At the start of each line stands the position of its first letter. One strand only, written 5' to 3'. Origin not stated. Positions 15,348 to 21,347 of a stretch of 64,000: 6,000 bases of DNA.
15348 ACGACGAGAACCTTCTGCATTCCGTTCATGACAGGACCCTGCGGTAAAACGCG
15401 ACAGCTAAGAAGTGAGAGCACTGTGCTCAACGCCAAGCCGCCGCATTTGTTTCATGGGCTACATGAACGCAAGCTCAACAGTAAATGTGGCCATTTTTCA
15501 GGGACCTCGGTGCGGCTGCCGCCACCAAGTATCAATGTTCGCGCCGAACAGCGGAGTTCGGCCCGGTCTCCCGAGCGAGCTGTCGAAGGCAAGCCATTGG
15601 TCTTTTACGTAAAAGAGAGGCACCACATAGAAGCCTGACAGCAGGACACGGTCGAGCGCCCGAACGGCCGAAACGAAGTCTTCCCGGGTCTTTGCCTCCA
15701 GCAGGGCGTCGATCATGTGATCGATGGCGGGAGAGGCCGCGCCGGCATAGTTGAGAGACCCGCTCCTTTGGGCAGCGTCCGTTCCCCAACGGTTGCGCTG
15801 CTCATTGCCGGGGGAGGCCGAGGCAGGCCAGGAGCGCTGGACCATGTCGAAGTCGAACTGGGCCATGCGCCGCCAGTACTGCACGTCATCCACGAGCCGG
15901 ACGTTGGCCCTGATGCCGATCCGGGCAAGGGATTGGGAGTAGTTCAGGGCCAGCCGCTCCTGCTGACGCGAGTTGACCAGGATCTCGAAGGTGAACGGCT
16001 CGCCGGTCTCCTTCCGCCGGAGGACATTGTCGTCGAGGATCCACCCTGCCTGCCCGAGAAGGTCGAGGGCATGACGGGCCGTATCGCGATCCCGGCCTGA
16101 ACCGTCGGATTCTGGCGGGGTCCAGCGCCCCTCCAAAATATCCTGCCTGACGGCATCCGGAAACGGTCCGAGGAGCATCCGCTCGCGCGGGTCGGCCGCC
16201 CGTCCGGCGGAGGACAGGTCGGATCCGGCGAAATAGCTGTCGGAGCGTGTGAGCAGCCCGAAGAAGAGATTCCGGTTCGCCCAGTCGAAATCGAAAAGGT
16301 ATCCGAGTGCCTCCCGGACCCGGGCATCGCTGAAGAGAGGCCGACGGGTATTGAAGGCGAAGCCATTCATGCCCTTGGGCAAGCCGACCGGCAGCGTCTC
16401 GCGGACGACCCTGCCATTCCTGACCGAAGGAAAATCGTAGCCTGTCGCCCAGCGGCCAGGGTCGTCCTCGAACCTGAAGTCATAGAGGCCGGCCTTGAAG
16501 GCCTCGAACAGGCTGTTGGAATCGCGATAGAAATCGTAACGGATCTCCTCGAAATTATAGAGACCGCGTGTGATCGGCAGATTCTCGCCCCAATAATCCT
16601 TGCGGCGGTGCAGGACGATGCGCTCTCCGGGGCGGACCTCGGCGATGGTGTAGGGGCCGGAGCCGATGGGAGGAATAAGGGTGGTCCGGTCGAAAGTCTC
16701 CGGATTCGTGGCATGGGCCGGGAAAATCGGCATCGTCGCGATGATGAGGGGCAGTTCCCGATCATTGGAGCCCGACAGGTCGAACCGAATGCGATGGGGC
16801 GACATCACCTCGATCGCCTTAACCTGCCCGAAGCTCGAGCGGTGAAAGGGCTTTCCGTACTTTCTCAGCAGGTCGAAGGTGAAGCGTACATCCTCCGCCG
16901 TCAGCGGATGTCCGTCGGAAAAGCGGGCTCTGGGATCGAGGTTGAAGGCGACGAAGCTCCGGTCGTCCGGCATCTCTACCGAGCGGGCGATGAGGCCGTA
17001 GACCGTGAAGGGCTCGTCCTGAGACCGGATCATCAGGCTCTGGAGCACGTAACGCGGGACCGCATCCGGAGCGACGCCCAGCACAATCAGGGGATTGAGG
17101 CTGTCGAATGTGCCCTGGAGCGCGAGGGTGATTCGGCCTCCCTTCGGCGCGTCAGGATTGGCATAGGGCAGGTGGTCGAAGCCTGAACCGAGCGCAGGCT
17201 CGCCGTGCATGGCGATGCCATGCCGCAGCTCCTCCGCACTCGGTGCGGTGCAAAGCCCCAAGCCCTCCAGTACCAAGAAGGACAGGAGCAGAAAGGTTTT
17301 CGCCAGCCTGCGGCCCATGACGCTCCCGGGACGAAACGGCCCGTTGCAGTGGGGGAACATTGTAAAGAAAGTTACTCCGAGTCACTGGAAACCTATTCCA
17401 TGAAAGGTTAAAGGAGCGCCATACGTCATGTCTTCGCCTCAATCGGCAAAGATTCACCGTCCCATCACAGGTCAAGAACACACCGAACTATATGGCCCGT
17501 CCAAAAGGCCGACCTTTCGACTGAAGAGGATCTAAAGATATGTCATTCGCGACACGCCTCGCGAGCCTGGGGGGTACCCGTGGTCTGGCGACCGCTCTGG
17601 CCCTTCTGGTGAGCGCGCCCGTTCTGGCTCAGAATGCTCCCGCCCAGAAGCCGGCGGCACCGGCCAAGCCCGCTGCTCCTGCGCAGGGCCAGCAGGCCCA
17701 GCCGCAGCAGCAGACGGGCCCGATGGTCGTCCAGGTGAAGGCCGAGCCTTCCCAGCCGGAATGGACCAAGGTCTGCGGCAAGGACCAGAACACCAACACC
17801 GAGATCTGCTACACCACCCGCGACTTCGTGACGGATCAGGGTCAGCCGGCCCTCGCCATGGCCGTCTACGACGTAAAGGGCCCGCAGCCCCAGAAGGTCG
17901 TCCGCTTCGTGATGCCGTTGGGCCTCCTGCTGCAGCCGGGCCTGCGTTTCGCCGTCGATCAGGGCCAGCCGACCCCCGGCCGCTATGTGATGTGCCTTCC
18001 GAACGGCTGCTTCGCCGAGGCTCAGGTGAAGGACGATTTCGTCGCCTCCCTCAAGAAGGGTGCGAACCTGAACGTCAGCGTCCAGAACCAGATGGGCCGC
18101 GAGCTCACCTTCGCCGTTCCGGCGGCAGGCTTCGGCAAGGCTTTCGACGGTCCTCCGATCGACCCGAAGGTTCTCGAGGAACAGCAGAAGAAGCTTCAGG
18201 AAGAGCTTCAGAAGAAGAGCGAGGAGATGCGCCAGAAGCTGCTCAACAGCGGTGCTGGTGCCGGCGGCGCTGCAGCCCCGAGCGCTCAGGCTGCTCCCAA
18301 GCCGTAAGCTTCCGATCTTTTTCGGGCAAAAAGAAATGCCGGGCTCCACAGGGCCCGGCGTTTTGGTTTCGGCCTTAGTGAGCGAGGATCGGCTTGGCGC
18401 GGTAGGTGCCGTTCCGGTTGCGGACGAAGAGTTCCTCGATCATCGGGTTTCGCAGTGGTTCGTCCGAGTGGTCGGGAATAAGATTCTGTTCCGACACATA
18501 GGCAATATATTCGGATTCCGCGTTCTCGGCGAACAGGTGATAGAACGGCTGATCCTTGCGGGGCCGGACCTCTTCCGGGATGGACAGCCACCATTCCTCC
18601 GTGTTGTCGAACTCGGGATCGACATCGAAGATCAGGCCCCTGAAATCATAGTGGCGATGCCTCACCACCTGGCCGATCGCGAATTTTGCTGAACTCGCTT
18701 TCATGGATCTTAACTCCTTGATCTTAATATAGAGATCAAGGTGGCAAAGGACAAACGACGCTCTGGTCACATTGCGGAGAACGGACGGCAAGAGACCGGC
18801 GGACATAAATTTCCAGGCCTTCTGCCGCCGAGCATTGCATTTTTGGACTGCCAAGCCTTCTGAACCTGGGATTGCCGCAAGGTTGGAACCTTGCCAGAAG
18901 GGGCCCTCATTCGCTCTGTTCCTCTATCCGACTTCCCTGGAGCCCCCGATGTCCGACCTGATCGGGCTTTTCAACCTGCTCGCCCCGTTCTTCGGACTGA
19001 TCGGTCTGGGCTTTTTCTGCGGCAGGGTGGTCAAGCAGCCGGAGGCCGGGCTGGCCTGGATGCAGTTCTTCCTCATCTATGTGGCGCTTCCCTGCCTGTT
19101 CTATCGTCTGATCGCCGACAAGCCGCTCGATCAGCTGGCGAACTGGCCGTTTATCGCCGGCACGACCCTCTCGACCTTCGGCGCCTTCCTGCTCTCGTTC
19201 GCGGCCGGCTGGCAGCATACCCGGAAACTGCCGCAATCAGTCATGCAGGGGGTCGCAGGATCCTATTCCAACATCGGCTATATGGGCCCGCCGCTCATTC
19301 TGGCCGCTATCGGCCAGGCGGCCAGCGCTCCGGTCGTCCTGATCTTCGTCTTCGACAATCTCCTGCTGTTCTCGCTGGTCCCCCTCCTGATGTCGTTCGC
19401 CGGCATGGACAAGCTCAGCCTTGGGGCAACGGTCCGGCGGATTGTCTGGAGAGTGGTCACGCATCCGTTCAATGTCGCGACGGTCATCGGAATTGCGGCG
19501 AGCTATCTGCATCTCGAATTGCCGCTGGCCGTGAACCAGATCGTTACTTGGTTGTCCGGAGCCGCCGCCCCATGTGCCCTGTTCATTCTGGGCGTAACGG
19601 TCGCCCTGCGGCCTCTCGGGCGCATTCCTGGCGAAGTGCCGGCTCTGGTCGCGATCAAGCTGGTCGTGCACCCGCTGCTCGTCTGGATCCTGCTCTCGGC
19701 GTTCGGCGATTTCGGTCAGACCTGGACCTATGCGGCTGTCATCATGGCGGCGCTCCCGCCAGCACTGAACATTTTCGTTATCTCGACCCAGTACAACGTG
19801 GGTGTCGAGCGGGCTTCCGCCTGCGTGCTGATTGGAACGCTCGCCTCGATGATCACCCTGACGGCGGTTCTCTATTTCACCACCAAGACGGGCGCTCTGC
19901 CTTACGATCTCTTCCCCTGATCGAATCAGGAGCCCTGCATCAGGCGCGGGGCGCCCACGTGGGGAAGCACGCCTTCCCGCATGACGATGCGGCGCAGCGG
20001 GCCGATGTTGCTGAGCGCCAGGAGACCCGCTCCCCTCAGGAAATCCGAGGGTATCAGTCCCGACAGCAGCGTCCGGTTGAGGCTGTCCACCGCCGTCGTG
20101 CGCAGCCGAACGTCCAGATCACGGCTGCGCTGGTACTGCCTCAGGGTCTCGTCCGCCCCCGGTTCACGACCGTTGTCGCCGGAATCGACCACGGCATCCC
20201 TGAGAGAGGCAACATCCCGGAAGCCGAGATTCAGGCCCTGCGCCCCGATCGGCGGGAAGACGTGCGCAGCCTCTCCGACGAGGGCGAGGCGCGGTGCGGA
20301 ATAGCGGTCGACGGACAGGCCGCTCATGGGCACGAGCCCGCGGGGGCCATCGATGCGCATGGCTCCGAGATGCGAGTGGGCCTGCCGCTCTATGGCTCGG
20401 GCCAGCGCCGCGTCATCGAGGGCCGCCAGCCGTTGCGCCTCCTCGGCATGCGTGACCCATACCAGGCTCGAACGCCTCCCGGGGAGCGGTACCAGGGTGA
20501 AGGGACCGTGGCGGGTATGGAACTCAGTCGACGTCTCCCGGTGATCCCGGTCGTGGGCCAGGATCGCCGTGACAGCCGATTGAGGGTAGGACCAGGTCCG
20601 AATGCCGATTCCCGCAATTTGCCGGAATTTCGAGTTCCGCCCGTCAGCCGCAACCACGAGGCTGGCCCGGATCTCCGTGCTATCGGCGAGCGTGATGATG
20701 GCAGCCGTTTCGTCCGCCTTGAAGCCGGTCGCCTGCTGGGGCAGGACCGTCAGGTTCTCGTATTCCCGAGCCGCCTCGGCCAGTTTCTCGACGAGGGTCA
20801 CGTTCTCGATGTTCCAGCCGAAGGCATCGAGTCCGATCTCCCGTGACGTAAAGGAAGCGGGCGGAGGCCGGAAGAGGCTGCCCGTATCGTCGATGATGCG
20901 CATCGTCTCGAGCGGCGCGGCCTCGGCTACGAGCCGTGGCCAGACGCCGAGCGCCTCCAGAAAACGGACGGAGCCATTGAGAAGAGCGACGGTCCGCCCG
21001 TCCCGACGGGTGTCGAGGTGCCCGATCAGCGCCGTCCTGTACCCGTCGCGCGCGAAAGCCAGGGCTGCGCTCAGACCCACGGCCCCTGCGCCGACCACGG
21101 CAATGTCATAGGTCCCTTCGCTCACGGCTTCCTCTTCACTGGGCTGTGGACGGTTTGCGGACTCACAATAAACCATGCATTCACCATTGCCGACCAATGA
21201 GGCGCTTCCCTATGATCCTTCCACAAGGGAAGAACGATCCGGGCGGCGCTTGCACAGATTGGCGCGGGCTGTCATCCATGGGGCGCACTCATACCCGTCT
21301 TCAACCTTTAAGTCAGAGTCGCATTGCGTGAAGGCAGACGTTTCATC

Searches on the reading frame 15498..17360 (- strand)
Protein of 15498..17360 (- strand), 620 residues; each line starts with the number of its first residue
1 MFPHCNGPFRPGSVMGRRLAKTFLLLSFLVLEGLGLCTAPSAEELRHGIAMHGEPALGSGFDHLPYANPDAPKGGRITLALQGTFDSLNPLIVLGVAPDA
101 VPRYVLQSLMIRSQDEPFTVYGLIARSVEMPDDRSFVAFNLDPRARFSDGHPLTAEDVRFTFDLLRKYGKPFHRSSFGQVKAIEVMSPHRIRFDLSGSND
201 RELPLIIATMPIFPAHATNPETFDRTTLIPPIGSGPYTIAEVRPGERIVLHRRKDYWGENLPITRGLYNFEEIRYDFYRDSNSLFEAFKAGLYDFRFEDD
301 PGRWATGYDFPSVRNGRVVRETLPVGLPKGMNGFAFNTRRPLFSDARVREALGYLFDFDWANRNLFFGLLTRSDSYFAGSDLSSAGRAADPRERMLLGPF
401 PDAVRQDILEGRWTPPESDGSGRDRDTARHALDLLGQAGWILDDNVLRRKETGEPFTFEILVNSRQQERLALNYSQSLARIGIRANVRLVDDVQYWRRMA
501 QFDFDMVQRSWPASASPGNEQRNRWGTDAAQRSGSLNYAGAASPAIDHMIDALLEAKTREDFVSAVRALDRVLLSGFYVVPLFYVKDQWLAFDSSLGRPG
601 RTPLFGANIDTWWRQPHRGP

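Call 28: search_protein_families(library=pfam, proteins=[window:15498-17360:-], max_evalue=0.00001)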
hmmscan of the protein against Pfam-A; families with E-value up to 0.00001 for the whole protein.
window:15498-17360:- (620 aa): 1 family
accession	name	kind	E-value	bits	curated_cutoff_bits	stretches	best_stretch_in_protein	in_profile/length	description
PF00496.27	SBP_bac_5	-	2.8e-61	208.1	32.4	1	120-529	2-364/368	Bacterial extracellular solute-binding proteins, family 5 Middle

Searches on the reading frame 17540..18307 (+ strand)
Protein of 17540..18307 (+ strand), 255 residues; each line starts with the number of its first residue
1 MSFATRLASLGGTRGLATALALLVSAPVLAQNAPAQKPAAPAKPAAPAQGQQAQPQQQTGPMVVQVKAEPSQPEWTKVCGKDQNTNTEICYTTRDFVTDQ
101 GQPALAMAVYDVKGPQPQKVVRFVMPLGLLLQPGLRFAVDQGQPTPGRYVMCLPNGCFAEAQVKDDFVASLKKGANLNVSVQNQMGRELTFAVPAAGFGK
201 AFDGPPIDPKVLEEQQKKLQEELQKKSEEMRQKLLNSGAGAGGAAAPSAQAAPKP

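Call 28: search_protein_families(library=pfam, proteins=[window:17540-18307:+], max_evalue=0.00001)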
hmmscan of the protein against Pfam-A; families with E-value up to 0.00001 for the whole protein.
window:17540-18307:+ (255 aa): 1 family
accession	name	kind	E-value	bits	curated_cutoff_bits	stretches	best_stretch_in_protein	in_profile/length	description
PF06776.18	IalB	-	1.1e-29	103.6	22.1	1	75-205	1-130/131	Invasion associated locus B (IalB) protein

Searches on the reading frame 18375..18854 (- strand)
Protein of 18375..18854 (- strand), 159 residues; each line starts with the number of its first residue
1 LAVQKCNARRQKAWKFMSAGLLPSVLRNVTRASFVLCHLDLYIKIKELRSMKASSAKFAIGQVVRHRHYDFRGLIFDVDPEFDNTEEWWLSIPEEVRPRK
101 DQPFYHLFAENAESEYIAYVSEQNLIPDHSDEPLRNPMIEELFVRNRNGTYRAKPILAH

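Call 80: search_protein_families(library=pfam, proteins=[window:18375-18854:-], max_evalue=0.00001)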
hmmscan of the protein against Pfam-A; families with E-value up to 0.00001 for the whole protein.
window:18375-18854:- (159 aa): 1 family
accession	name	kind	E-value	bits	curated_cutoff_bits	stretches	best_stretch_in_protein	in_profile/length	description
PF08755.16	YccV-like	-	4.9e-29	101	22.8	1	56-148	1-99/101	Hemimethylated DNA-binding protein YccV like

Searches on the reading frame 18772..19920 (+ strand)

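Call 28: search_protein_families(library=pfam, proteins=[window:18772-19920:+], max_evalue=0.00001)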
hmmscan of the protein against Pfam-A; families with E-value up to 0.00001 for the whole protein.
window:18772-19920:+ (382 aa): 1 family
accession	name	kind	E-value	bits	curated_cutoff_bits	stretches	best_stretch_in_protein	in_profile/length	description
PF03547.23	Mem_trans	-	2.3e-23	82.8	25.7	1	69-364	5-340/343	Membrane transport protein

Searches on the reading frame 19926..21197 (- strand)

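Call 29: search_protein_families(library=pfam, proteins=[window:19926-21197:-], max_evalue=0.00001)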
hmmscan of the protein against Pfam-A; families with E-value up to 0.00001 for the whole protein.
window:19926-21197:- (423 aa): 2 families
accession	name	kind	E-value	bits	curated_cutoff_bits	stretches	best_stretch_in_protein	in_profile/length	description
PF01494.25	FAD_binding_3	-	4.5e-32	112.1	22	1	30-336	2-318/349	FAD binding domain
PF01134.28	GIDA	-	1.3e-07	31.5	22.1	1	31-187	1-150/391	Glucose inhibited division protein A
